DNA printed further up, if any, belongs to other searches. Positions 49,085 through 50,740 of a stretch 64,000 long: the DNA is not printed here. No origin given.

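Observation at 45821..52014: TAXI-TRAP importer + UbiD-family decarboxylase + acyl-CoA ligase cluster, with a ThDP-enzyme gene reduced to a 134-aa stub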

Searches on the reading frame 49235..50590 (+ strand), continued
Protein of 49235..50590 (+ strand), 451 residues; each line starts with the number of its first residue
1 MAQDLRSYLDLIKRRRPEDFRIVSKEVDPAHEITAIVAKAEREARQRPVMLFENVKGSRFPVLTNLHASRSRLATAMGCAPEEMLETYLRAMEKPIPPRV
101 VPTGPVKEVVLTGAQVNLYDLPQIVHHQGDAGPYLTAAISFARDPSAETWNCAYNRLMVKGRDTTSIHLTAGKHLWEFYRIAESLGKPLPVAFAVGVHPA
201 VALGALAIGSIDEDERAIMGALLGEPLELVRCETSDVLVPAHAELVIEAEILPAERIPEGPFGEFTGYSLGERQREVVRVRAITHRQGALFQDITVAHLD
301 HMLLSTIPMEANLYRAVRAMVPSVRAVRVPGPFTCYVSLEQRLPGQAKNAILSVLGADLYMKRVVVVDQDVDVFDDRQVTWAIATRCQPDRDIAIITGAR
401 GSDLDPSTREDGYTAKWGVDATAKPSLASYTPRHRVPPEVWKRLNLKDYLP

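Call 18: search_solved_structures(query=window:49235-50590:+, max_evalue=1e-90, show_alignments=1)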
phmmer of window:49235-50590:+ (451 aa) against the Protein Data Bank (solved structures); distinct sequences matched with E-value up to 1e-90: 2.
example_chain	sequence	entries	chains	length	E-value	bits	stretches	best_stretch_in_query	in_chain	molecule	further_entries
6h6x_B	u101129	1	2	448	1e-97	330.7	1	3-450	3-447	3-polyprenyl-4-hydroxybenzoate decarboxylase and related decarboxylases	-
6h6v_A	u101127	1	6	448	3.7e-97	328.9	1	3-450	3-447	3-polyprenyl-4-hydroxybenzoate decarboxylase and related decarboxylases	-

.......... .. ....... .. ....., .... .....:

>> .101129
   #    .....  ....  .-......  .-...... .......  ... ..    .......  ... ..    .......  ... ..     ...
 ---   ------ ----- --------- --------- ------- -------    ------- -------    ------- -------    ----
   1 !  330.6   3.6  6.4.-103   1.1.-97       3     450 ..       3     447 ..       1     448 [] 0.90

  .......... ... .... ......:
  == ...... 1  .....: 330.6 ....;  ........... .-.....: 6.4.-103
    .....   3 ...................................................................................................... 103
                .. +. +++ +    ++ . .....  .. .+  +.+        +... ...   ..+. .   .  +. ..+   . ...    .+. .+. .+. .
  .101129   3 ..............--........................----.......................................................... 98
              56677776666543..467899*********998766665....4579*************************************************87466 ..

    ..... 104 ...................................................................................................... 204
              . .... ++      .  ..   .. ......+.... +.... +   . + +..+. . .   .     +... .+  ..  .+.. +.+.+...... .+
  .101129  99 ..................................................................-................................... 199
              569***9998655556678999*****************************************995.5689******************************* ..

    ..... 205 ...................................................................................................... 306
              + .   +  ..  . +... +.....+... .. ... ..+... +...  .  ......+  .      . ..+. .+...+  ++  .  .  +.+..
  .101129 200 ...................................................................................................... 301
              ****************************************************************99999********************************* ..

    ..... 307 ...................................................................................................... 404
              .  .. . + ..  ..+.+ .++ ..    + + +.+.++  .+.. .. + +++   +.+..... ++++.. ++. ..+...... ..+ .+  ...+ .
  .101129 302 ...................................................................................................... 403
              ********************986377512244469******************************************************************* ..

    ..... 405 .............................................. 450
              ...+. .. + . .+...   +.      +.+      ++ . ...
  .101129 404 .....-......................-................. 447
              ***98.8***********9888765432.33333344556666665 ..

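Call 27: find_encoding_contigs(protein=P0001, flank=10000, max_places=2)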
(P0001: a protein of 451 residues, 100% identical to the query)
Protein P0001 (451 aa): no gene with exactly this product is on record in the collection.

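Call 33: search_solved_structures(query=L002:6280-7989:+, max_evalue=1e-20)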
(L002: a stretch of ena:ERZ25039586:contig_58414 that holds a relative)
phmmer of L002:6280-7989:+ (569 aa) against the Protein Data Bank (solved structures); distinct sequences matched with E-value up to 1e-20: 59.
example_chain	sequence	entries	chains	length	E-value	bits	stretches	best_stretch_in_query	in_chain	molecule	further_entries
8xbq_A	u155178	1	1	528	1.7e-31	112.8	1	15-497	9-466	Benzoylformate decarboxylase-K2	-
4jud_X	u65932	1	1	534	2.3e-31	112.4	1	15-494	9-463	Benzoylformate decarboxylase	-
4mpj_A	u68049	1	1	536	2.4e-31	112.4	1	15-494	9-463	Benzoylformate decarboxylase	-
4k9o_A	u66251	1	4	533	2.5e-31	112.3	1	15-494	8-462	Benzoylformate decarboxylase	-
8xbo_A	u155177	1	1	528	3.5e-31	111.8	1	15-494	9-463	Benzoylformate decarboxylase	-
8xbr_A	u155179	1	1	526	4.6e-31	111.4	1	15-494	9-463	Benzoylformate decarboxylase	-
6a50_A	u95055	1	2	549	5.4e-31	111.2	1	10-493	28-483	benzoylformate decarboxylases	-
6m2z_A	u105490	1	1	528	6.3e-31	111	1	15-493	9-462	Benzoylformate decarboxylase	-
6m2y_A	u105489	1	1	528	7.3e-31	110.8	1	15-493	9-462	Benzoylformate decarboxylase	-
1po7_A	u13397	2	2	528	7.9e-31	110.6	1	15-494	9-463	Benzoylformate decarboxylase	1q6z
1pi3_A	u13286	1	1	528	8.1e-31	110.6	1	15-494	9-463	Benzoylformate decarboxylase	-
9v67_A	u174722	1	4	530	8.2e-31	110.6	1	15-494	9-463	Benzoylformate decarboxylase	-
4k9k_A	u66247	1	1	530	8.3e-31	110.6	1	15-494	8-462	Benzoylformate decarboxylase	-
4mq5_A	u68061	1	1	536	8.4e-31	110.5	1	15-494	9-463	Benzoylformate decarboxylase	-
3fzn_A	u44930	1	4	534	8.4e-31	110.5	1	15-494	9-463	Benzoylformate decarboxylase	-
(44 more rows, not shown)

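Call 36: search_dna_similar(query=window:49235-50590:+, collection=plasmids, mode=protein, max_rows=40, max_evalue=1e-20)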
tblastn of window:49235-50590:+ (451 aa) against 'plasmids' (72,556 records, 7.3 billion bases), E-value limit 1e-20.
Records with a match: 398; places in all: 431; records where one place covers at least 80% of the query: 368.
Best place of each record, by identity: <60% 398.
By first word of the organism name: Sinorhizobium 98; Agrobacterium 23; Paracoccus 19; Ensifer 19; Pantoea 16; Paraburkholderia 13; Klebsiella 11; Rahnella 11; Streptomyces 11; Escherichia 10; and 62 more.
By predicted mobility (MOB-suite, as given by PLSDB): non-mobilizable 248; mobilizable 82; conjugative 68.
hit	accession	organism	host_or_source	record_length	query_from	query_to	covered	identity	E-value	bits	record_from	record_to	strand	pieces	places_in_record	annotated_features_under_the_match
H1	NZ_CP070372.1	Paracoccus methylovorus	whole organism,grassland soil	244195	2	427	94%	40.2%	3e-83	286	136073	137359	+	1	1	UbiD family decarboxylase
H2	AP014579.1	Burkholderia sp. RPE67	Riptortus pedestris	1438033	3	443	98%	38.4%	4e-77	269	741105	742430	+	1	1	ubiD: UbiD family decarboxylase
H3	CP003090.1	Burkholderia sp. YI23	-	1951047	3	443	98%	38.4%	1e-76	267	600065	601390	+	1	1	ubiD: UbiD family decarboxylase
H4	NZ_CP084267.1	Caballeronia sp. Lep1P3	Leptoglossus zonatus,Cell culture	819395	23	450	95%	39.5%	3e-71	251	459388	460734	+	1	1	UbiD family decarboxylase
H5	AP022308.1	Burkholderia sp. SFA1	-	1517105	3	443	98%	38.2%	4e-76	266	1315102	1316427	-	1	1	decarboxylase UbiD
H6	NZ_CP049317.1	Caballeronia sp. SBC2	whole organism,soil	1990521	3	422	93%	39.8%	8e-79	273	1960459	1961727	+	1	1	none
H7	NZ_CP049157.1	Caballeronia sp. SBC1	whole organism,soil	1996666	3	422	93%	39.8%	8e-79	273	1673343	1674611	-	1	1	none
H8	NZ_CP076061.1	Cupriavidus sp. EM10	Pure-cultured cell,sewage water sludge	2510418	2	427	94%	39.1%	2e-73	258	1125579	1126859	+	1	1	none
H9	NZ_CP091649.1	Burkholderia aenigmatica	-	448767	23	422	89%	41.5%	7e-70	248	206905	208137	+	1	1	UbiD family decarboxylase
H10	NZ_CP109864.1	Paracoccus aminovorans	bacteria,human fecal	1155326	1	427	95%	38.7%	1e-79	276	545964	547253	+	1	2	record has no annotation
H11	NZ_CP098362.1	Paracoccus sp. TOH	cell cuture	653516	1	427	95%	38.7%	1e-79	276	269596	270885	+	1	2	UbiD family decarboxylase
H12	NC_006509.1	Geobacillus kaustophilus HTA426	isolated from the deepest Ocean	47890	2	422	93%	39.3%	3e-77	269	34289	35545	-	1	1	UbiD family decarboxylase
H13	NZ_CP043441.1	Cupriavidus campinensis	cell culture,soil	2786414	2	427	94%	38.7%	9e-74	259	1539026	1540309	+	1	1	none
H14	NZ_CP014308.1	Burkholderia sp. PAMC 26561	single cell,lichen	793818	3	422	93%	39.3%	5e-76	265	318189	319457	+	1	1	UbiD family decarboxylase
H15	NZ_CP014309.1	Burkholderia sp. PAMC 26561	single cell,lichen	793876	3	422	93%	39.3%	5e-76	265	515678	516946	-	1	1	UbiD family decarboxylase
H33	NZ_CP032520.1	Cupriavidus oxalaticus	cell culture,activated sludge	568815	31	439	91%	39.2%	4e-66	237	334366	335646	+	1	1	UbiD family decarboxylase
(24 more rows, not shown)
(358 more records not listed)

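Call 37: get_annotated_region(hit=H1, flank=7000)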
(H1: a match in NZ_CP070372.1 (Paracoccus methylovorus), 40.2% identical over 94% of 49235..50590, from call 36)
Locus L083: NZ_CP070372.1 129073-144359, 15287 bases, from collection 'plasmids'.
description: Paracoccus methylovorus strain H4-D09 plasmid p2, complete sequence
organism: Paracoccus methylovorus (NCBI taxid 2812658)
taxonomy: Bacteria; Pseudomonadota; Alphaproteobacteria; Rhodobacterales; Paracoccaceae; Paracoccus; Paracoccus methylovorus
host: -; source: whole organism,grassland soil; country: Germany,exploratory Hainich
typing (MOB-suite, as given by PLSDB): mobilizable; replicon rep_cluster_229; relaxase MOBP
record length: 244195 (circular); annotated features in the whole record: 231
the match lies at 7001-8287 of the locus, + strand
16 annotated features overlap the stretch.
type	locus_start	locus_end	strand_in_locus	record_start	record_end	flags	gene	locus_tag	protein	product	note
CDS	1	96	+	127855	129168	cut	-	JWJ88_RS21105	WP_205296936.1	type II toxin-antitoxin system HipA family toxin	-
CDS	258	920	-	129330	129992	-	-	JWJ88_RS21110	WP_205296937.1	calcium-binding protein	-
CDS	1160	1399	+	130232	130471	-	-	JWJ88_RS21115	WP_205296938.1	PepSY domain-containing protein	-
CDS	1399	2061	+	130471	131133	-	-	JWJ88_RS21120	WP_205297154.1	response regulator transcription factor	GO:0000160 - phosphorelay signal transduction system [Evidence IEA]; GO:0006355 - regulation of DNA-templated ...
CDS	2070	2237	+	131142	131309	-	-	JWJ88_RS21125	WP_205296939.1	hypothetical protein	-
CDS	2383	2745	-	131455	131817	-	tnpB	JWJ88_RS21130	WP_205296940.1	IS66 family insertion sequence element accessory protein TnpB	-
CDS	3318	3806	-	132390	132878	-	-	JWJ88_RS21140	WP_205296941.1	transposase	GO:0006313 - DNA transposition [Evidence IEA]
CDS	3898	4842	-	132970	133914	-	-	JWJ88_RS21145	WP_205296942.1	LysR substrate-binding domain-containing protein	-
CDS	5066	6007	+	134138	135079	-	-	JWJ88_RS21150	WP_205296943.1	amidohydrolase family protein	-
CDS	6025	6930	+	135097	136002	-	-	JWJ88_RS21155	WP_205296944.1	amidohydrolase family protein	-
CDS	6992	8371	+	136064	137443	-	-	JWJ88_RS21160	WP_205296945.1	UbiD family decarboxylase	-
CDS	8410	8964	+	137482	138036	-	-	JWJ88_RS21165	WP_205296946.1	UbiX family flavin prenyltransferase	-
CDS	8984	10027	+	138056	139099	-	-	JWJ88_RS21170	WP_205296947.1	GTP-binding protein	-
CDS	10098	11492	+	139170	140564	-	-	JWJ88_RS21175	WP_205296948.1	nucleobase:cation symporter-2 family protein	-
CDS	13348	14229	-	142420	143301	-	-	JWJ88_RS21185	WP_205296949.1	sugar phosphate isomerase/epimerase family protein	-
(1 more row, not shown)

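Call 38: get_annotated_region(hit=H2, flank=7000)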
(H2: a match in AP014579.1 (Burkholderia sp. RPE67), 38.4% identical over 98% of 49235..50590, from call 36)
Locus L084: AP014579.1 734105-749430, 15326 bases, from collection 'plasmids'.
description: Burkholderia sp. RPE67 plasmid p1 DNA, complete genome
organism: Burkholderia sp. RPE67 (NCBI taxid 758796)
taxonomy: Bacteria; Pseudomonadota; Betaproteobacteria; Burkholderiales; Burkholderiaceae; Burkholderia; Burkholderia sp. RPE67
host: -; source: Riptortus pedestris; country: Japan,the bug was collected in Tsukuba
typing (MOB-suite, as given by PLSDB): non-mobilizable
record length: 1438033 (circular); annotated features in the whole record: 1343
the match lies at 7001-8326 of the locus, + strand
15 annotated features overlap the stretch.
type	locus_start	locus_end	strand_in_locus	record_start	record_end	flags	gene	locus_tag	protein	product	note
CDS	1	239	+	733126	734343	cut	-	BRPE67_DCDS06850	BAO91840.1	monooxygenase FAD-binding protein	-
CDS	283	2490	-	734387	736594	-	-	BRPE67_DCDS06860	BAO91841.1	aldehyde oxidase and xanthine dehydrogenase molybdopterin binding protein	-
CDS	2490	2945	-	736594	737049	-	-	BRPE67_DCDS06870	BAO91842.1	(2Fe-2S)-binding domain protein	-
CDS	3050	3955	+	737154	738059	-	lysR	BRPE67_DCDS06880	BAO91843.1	LysR family transcriptional regulator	-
CDS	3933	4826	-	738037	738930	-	lysR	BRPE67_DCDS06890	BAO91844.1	LysR family transcriptional regulator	-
CDS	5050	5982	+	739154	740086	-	-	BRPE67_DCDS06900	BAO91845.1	amidohydrolase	-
CDS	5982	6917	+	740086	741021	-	-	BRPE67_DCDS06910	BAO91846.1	amidohydrolase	-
CDS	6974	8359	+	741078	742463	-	ubiD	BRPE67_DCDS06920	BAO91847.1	UbiD family decarboxylase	-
CDS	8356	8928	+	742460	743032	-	-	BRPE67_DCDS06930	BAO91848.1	3-octaprenyl-4-hydroxybenzoate carboxy-lyase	-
CDS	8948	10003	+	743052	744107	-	-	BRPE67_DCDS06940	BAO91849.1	cobalamin synthesis protein P47K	-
CDS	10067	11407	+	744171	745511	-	-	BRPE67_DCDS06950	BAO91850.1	xanthine permease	-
CDS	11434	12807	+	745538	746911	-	-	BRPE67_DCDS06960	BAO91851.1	amidohydrolase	-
CDS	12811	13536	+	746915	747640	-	-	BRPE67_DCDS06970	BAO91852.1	Asp/Glu/hydantoin racemase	-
CDS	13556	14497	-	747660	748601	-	-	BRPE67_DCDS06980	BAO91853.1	glycine cleavage system transcriptional activator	-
CDS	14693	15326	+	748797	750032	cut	-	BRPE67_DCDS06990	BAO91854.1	Xaa-Pro dipeptidase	-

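Call 39: get_annotated_region(hit=H12, flank=6000)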
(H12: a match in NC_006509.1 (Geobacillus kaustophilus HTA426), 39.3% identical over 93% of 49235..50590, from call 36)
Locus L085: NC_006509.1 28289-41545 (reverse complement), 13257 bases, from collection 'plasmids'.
description: Geobacillus kaustophilus HTA426 plasmid pHTA426, complete sequence
organism: Geobacillus kaustophilus HTA426 (NCBI taxid 235909)
taxonomy: Bacteria; Bacillota; Bacilli; Bacillales; Bacillaceae; Geobacillus; Geobacillus kaustophilus; Geobacillus kaustophilus HTA426
host: -; source: isolated from the deepest Ocean; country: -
typing (MOB-suite, as given by PLSDB): non-mobilizable; replicon rep_cluster_349
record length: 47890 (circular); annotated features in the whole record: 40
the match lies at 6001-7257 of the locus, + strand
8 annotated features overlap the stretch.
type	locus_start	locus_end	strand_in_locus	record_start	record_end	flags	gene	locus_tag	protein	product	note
CDS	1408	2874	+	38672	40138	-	-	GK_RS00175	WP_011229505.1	aldehyde dehydrogenase family protein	-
CDS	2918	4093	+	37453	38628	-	-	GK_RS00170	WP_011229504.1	iron-containing alcohol dehydrogenase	-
CDS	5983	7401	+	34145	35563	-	-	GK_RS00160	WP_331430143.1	UbiD family decarboxylase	-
CDS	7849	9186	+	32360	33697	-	-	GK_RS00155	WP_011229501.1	MFS transporter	GO:0055085 - transmembrane transport [Evidence IEA]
CDS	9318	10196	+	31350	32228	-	-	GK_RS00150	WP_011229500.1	R2-like ligand-binding oxidase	-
CDS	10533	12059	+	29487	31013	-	-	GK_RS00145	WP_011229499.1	class I adenylate-forming enzyme family protein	-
CDS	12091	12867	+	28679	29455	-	-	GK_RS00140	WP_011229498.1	helix-turn-helix domain-containing protein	-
CDS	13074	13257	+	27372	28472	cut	-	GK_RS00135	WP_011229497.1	XdhC family protein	-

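Call 42: search_protein_families(library=ncbifam, proteins=[L001:4695-5123:-, L001:11587-12318:+], max_evalue=1e-8)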
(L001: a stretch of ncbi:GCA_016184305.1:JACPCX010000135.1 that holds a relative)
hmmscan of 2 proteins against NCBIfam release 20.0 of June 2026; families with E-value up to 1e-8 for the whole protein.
L001:4695-5123:- (142 aa): 2 families
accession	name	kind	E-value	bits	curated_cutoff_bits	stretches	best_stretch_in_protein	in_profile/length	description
TIGR00004.1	TIGR00004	subfamily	7e-16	58.6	106.25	1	18-139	13-124/125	Rid family detoxifying hydrolase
NF008490.0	PRK11401.1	equivalog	7.2e-13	48.5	222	1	13-141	9-128/129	enamine/imine deaminase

L001:11587-12318:+ (243 aa): 0 families

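Call 47: get_annotated_region(hit=H33, flank=9000)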
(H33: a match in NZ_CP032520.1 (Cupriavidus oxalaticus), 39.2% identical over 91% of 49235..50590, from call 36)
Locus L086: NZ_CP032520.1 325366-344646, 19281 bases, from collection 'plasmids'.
description: Cupriavidus oxalaticus strain T2 plasmid unnamed1, complete sequence
organism: Cupriavidus oxalaticus (NCBI taxid 96344)
taxonomy: Bacteria; Pseudomonadota; Betaproteobacteria; Burkholderiales; Burkholderiaceae; Cupriavidus; Cupriavidus oxalaticus
host: -; source: cell culture,activated sludge; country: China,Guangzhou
typing (MOB-suite, as given by PLSDB): conjugative; relaxase MOBH,MOBP; mating-pair formation MPF_T
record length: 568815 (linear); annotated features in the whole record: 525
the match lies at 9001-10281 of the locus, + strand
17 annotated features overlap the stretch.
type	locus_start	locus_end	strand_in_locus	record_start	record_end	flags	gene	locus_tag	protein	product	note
CDS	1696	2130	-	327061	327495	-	-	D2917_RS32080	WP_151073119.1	tyrosine-type recombinase/integrase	GO:0015074 - DNA integration [Evidence IEA]; GO:0006310 - DNA recombination [Evidence IEA]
CDS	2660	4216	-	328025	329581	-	-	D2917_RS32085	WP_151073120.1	phage integrase family protein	-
CDS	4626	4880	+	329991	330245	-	-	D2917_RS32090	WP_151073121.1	AbrB/MazE/SpoVT family DNA-binding domain-containing protein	-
CDS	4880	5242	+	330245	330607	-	-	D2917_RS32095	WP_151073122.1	type II toxin-antitoxin system PemK/MazF family toxin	-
CDS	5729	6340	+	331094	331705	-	-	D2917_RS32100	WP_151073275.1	nucleotidyltransferase domain-containing protein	-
CDS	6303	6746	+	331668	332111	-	-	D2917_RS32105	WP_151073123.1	hypothetical protein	-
CDS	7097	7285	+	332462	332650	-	-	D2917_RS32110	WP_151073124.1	hypothetical protein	-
CDS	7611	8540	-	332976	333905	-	-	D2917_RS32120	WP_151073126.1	LysR family transcriptional regulator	GO:0006355 - regulation of DNA-templated transcription [Evidence IEA]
CDS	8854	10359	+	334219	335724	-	-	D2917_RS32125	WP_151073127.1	UbiD family decarboxylase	-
CDS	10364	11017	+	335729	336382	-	-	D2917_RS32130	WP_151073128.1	UbiX family flavin prenyltransferase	-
CDS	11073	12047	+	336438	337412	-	-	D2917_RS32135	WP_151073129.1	tripartite tricarboxylate transporter substrate binding protein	-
CDS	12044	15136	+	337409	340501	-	-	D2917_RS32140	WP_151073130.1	molybdopterin cofactor-binding domain-containing protein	-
CDS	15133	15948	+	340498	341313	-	-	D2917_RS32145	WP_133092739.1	FAD binding domain-containing protein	-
CDS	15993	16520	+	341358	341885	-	-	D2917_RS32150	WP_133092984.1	(2Fe-2S)-binding protein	-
CDS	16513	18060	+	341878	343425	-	-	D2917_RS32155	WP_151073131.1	AMP-binding protein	-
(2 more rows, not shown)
